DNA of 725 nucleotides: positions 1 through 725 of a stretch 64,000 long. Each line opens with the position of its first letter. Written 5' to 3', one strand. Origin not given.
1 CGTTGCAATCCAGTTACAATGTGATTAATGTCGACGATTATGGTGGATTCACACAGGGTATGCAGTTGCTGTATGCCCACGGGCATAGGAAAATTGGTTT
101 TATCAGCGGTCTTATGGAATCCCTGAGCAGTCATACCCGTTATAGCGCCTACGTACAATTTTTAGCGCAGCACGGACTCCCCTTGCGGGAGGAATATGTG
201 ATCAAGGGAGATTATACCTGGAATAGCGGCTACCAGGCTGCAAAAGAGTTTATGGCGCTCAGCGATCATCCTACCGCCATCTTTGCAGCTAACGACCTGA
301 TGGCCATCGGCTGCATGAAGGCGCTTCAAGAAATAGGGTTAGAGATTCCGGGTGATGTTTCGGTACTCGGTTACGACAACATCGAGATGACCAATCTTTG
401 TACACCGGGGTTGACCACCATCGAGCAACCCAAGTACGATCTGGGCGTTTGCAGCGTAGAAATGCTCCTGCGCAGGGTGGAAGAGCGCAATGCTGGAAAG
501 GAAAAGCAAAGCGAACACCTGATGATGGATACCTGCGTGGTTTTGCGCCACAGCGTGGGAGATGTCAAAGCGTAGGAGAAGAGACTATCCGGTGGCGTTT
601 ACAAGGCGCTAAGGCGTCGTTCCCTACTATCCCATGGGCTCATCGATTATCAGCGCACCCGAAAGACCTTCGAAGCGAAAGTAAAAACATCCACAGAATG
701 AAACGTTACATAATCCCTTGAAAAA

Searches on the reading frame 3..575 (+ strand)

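Call 81: search_protein_families(library=pfam, proteins=[window:3-575:+], max_evalue=0.001)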
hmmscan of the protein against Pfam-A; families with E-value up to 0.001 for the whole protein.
window:3-575:+ (190 aa): 3 families
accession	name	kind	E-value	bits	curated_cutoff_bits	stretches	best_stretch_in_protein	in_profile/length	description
PF13377.12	Peripla_BP_3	-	9.4e-37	127.1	26.5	1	22-185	3-167/167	Periplasmic binding protein-like domain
PF00532.27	Peripla_BP_1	-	2.4e-20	73.6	22.2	1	11-166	103-265/281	Periplasmic binding proteins and sugar binding domain of LacI family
PF13407.12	Peripla_BP_4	-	4.2e-07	30.2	35.1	1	15-129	107-221/258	Periplasmic binding protein domain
